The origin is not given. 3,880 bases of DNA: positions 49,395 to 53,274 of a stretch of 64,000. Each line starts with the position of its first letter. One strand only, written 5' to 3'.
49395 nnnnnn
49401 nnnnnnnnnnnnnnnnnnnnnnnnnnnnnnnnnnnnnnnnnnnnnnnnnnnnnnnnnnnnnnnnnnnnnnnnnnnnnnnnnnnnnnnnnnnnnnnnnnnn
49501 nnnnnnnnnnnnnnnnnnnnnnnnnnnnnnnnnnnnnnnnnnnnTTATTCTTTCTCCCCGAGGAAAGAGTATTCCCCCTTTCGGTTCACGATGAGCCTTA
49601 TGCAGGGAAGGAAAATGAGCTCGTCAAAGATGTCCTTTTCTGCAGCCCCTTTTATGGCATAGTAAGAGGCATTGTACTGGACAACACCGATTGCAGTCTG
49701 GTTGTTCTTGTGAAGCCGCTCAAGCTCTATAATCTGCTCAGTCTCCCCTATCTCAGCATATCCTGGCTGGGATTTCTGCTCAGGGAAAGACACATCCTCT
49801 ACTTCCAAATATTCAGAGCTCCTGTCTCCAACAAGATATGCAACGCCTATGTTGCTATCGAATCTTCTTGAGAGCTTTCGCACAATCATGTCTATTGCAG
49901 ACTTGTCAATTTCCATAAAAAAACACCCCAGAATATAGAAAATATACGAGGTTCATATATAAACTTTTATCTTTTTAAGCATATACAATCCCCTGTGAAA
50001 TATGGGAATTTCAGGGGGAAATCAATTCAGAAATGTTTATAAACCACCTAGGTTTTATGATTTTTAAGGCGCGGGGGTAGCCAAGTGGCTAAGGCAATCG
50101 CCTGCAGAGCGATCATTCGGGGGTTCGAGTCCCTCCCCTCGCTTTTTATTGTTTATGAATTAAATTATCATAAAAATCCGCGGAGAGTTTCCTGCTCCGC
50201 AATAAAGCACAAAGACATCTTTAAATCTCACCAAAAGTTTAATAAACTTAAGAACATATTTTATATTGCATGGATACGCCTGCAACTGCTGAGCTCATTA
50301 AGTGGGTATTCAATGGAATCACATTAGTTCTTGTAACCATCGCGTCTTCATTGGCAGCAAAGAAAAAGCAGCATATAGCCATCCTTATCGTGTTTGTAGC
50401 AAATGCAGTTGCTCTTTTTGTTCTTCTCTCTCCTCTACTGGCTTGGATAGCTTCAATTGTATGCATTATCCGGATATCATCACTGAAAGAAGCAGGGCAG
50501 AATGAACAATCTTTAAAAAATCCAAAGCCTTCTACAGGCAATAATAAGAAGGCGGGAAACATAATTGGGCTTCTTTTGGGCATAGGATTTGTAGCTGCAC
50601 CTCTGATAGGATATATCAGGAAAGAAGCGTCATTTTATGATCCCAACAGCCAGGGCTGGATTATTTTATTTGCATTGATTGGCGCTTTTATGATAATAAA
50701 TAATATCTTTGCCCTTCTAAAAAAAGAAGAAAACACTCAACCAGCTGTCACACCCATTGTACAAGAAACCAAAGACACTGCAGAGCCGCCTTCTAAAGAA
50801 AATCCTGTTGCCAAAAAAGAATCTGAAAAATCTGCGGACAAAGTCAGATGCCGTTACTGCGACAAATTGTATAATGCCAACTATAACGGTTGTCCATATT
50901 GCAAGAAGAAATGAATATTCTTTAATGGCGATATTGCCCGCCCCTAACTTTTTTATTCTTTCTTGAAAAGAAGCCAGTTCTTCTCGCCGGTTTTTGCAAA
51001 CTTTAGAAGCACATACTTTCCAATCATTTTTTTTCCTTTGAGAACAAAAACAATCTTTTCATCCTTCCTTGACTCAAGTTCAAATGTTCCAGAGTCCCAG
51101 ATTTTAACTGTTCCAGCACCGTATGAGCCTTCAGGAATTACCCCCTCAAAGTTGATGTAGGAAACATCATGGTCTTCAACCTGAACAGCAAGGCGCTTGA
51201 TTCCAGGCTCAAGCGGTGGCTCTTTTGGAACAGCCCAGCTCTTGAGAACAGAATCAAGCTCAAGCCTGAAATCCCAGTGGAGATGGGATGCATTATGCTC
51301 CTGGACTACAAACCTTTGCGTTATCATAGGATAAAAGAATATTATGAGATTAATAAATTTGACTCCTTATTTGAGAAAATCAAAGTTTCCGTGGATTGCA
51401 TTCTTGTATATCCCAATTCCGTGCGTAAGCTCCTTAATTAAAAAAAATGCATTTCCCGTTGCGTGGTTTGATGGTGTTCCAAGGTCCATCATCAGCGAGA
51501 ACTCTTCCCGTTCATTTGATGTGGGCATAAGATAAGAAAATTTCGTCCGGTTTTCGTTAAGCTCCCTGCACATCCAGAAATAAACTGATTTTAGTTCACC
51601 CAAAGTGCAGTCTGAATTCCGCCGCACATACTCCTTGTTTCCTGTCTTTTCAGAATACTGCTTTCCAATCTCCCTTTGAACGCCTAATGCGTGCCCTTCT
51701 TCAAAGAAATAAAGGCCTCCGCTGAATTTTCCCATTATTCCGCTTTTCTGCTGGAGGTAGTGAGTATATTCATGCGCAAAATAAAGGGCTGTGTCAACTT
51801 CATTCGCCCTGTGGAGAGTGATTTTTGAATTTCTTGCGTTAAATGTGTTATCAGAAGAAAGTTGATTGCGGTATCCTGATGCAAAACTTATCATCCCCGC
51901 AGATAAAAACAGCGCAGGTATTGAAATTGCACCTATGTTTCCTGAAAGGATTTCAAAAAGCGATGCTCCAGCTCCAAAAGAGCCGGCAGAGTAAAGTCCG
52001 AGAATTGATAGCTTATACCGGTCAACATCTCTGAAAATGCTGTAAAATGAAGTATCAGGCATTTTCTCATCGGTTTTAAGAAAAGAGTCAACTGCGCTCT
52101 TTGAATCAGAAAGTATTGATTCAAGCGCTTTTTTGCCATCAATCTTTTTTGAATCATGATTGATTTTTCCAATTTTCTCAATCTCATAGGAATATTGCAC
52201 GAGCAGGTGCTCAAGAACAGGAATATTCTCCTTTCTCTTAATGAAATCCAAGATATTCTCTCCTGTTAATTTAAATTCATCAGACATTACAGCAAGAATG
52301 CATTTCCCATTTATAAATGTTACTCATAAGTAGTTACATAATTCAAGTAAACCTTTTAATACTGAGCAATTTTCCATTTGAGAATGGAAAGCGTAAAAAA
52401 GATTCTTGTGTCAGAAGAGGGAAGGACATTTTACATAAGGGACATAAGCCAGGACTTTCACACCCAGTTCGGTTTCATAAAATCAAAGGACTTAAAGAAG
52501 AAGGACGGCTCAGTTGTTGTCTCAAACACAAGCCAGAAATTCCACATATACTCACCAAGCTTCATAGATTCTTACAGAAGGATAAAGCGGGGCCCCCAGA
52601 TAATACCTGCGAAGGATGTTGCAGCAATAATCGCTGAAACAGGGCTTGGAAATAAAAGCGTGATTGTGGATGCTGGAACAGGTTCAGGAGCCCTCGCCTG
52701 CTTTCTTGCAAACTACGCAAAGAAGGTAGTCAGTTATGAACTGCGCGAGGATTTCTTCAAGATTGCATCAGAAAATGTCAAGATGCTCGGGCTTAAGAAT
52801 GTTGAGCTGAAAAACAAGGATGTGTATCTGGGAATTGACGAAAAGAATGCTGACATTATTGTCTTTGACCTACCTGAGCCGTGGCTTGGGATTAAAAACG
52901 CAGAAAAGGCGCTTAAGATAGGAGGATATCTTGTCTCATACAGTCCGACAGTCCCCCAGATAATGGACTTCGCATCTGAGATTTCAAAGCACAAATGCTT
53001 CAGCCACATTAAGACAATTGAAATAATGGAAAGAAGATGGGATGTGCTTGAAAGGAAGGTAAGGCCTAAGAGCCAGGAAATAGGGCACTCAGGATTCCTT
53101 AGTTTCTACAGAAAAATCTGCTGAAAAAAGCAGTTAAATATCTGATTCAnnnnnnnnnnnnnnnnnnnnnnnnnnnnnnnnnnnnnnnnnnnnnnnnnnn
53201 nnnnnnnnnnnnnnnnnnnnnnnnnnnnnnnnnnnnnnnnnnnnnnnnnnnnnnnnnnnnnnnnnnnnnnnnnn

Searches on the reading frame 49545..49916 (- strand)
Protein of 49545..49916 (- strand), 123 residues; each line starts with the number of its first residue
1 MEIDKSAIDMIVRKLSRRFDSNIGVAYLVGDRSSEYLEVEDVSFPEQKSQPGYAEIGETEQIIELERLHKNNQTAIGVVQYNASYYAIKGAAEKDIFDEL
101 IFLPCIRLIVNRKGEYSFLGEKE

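Call 10: find_encoding_contigs(protein=window:49545-49916:-, flank=10000, max_places=10)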
Protein window:49545-49916:- (123 aa): no gene with exactly this product is on record in the collection.

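Call 15: search_protein_families(library=pfam, proteins=[window:49545-49916:-])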
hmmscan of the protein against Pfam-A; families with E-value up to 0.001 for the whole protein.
window:49545-49916:- (123 aa): 0 families

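Call 18: find_homologous_proteins(query=window:49545-49916:-)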
Query window:49545-49916:- (123 aa): 4 proteins with E <= 0.001 among 4 candidates.
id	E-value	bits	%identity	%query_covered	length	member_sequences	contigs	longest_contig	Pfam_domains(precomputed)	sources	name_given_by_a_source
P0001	5.4e-73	260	100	100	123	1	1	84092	-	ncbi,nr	ncbi:MAG: hypothetical protein NTV63_04850 [Candidatus Woesearchaeota archaeon]|nr:hypothetical prot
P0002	2.2e-43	165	65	100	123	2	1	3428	-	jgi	jgi:hypothetical protein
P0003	1.0e-41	159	61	100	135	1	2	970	-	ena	-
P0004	4.4e-39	151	59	100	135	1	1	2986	-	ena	-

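Call 19: find_encoding_contigs(protein=P0002, flank=10000)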
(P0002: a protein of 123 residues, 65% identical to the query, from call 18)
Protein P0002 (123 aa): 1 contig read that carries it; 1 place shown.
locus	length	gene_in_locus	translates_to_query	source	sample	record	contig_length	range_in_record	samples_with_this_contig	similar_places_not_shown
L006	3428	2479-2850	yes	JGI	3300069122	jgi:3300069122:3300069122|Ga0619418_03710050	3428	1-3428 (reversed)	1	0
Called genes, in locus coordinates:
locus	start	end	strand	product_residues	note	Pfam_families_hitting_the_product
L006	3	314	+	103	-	?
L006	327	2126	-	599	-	PF18998:Flg_new_2 (weak)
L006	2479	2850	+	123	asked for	-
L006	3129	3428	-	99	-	?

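Call 20: find_encoding_contigs(protein=P0004, flank=10000)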
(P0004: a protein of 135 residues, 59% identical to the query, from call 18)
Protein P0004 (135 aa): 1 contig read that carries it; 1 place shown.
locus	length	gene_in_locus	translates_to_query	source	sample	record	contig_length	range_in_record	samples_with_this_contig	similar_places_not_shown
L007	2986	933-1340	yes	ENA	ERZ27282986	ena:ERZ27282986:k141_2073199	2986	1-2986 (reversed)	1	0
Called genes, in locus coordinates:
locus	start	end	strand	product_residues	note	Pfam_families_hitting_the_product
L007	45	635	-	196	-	-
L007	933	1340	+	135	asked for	-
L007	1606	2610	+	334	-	PF13793:Pribosyltran_N, PF00156:Pribosyltran, PF14572:Pribosyl_synth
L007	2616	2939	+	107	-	-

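Call 21: find_encoding_contigs(protein=P0003, flank=10000)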
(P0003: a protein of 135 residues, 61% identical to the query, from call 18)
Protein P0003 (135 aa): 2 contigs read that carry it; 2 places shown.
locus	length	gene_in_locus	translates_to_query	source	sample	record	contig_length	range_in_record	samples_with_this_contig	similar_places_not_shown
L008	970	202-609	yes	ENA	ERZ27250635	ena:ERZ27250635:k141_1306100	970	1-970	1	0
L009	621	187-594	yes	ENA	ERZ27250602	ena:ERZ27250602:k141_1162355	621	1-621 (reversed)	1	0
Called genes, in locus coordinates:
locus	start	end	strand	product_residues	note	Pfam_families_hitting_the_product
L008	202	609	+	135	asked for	-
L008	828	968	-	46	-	?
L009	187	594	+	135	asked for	-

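Call 75: find_encoding_contigs(protein=P0001, flank=10000)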
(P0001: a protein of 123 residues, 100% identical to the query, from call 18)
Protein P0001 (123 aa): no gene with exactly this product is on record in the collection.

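Call 76: list_cluster_members(proteins=[P0002, P0003, P0004])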
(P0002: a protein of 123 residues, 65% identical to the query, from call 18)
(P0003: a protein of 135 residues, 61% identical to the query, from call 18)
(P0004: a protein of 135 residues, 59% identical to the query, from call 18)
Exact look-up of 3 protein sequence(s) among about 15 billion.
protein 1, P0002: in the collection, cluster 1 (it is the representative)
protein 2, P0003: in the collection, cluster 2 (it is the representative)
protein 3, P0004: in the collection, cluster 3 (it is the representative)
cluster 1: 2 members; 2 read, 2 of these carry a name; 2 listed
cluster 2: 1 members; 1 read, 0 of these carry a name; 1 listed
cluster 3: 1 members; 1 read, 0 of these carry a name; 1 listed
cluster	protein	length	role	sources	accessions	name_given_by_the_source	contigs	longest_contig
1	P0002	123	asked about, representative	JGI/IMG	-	hypothetical protein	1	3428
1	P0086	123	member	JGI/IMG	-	hypothetical protein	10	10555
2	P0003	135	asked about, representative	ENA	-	-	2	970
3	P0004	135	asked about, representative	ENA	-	-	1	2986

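Call 77: find_encoding_contigs(protein=P0086, flank=10000, max_places=10)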
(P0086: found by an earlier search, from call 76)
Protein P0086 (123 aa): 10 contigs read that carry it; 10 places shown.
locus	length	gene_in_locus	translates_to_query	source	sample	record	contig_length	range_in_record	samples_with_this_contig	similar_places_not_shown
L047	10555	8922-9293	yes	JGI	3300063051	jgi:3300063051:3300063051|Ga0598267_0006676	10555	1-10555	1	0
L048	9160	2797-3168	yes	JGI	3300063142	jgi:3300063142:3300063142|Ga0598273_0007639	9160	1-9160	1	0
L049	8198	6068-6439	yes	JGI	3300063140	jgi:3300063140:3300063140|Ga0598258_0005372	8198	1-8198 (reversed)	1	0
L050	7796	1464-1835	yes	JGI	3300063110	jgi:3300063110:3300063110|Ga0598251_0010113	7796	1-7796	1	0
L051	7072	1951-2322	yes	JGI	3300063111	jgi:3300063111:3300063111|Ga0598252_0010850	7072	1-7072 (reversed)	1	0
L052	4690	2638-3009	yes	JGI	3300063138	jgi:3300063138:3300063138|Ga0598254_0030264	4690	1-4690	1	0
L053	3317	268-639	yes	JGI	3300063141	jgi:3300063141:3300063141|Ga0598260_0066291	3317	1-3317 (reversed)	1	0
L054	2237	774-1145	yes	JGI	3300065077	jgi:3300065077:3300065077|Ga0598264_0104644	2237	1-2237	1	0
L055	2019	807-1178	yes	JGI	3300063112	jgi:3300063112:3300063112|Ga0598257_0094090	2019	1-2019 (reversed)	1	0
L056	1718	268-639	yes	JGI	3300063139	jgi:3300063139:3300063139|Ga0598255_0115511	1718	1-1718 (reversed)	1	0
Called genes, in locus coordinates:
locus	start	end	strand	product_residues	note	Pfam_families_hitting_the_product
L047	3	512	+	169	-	?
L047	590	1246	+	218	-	PF00702:Hydrolase, PF12710:HAD (weak), PF13419:HAD_2, PF13242:Hydrolase_like (faint)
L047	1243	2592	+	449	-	PF02878:PGM_PMM_I, PF02879:PGM_PMM_II, PF02880:PGM_PMM_III, PF00408:PGM_PMM_IV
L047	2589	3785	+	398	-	PF00483:NTP_transferase, PF12804:NTP_transf_3 (weak), PF25084:LbH_EIF2B, PF00132:Hexapep, PF14602:Hexapep_2 (weak), PF25087:GMPPB_C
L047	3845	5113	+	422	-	PF07690:MFS_1, PF12832:MFS_1_like (weak), PF13347:MFS_2 (weak), PF07690:MFS_1, PF00083:Sugar_tr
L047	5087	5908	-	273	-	PF08704:GCD14, PF00398:RrnaAD, PF13847:Methyltransf_31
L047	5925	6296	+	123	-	PF13298:LigD_N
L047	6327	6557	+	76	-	-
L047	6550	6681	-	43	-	-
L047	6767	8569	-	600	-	PF18998:Flg_new_2 (weak)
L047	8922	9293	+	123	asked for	-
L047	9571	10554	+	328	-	?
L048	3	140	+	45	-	?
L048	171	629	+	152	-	-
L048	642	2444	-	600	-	PF18998:Flg_new_2 (weak)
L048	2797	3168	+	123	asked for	-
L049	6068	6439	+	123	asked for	-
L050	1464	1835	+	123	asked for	-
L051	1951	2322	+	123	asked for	-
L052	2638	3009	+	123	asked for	-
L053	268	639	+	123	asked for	-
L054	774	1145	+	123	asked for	-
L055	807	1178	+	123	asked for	-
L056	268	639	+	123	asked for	-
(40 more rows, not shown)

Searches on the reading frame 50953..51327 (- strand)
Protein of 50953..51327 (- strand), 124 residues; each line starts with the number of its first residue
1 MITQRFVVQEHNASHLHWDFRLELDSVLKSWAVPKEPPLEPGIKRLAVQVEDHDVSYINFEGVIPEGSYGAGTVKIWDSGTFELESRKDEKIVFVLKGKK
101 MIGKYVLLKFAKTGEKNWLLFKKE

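Call 13: find_encoding_contigs(protein=window:50953-51327:-, flank=10000, max_places=10)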
Protein window:50953-51327:- (124 aa): no gene with exactly this product is on record in the collection.

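Call 15: search_protein_families(library=pfam, proteins=[window:50953-51327:-])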
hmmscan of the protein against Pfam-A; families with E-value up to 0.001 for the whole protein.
window:50953-51327:- (124 aa): 1 family
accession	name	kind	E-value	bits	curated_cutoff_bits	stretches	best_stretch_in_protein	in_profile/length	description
PF13298.12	LigD_N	-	5.4e-40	136.3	31.1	1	9-109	1-107/107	DNA Ligase D 3'-phosphoesterase domain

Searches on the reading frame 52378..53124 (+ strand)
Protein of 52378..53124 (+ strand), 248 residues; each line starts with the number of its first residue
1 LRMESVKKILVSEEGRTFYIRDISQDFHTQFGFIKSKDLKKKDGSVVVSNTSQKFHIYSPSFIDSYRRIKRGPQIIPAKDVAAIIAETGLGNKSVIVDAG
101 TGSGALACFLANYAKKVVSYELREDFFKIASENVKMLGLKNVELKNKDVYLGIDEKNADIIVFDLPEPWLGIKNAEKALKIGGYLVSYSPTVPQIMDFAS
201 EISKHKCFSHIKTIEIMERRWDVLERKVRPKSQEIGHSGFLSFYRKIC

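Call 15: search_protein_families(library=pfam, proteins=[window:52378-53124:+])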
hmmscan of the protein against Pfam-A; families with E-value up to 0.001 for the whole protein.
window:52378-53124:+ (248 aa): 7 families
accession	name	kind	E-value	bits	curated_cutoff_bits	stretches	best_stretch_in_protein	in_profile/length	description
PF08704.16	GCD14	-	2.4e-21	77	26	1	74-229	22-185/247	tRNA methyltransferase complex GCD14 subunit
PF00398.26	RrnaAD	-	8.3e-10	38.6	24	1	81-150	19-86/263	Ribosomal RNA adenine dimethylase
PF13847.12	Methyltransf_31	-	1.1e-08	35.3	27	1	93-192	4-118/145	Methyltransferase domain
PF01135.25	PCMT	-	3.9e-06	27.2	20.3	1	62-156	43-140/210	Protein-L-isoaspartate(D-aspartate) O-methyltransferase (PCMT)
PF13649.12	Methyltransf_25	-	2.7e-05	25.2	27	1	96-163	1-70/97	Methyltransferase domain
PF08241.18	Methyltransf_11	-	2.8e-05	25.1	21.2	1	97-186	1-94/95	Methyltransferase domain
PF05175.20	MTS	-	4.5e-05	23.6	23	1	93-163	32-104/170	Methyltransferase small domain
